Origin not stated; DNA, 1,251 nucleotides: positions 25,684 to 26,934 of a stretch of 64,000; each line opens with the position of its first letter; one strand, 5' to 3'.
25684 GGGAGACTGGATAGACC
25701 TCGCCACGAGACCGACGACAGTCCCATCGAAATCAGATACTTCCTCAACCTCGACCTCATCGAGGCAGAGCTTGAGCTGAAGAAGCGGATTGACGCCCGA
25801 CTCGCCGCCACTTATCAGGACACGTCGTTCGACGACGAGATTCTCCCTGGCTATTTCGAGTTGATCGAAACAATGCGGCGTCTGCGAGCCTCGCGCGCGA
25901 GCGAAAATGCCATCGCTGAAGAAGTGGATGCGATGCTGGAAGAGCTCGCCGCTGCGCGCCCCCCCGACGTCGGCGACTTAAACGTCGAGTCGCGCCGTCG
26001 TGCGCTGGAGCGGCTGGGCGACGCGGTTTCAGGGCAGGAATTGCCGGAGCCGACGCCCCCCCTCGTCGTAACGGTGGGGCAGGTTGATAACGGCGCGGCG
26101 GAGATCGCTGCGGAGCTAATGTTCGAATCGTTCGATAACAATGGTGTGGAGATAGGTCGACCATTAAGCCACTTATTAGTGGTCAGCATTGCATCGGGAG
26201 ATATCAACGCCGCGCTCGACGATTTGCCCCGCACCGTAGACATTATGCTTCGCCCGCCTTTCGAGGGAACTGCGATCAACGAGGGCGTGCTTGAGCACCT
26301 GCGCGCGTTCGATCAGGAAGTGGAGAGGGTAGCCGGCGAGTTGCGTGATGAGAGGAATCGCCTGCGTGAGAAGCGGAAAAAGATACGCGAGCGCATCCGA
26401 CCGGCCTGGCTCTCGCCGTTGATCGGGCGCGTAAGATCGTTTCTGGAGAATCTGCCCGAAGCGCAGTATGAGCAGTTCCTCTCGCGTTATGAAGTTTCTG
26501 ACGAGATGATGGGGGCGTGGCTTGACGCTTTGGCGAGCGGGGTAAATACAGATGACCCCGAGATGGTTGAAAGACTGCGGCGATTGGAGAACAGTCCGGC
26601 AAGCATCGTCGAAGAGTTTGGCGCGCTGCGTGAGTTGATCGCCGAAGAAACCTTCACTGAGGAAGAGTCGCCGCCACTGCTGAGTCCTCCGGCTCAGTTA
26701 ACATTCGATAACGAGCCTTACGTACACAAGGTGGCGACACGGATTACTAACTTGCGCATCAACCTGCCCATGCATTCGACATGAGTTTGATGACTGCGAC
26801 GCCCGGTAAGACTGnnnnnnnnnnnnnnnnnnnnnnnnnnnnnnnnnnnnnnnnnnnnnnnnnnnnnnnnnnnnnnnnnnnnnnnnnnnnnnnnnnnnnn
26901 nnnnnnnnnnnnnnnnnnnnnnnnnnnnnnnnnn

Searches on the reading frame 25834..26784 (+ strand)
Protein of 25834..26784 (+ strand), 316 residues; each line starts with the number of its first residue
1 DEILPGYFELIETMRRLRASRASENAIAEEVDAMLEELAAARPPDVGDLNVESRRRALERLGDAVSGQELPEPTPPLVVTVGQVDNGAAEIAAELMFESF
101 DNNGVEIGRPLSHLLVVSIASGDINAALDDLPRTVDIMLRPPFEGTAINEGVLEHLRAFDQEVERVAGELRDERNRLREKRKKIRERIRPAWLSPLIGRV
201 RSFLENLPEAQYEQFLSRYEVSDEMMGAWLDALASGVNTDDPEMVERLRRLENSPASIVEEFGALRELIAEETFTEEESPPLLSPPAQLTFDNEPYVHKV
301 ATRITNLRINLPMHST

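Call 48: search_protein_families(library=pfam, proteins=[window:25834-26784:+], max_evalue=5)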
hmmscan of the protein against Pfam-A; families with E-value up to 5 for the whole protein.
window:25834-26784:+ (316 aa): 1 family
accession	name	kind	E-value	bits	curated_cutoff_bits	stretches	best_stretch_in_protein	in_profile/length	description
PF06005.17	ZapB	-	0.73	10.8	31.5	1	154-189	28-63/71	Cell division protein ZapB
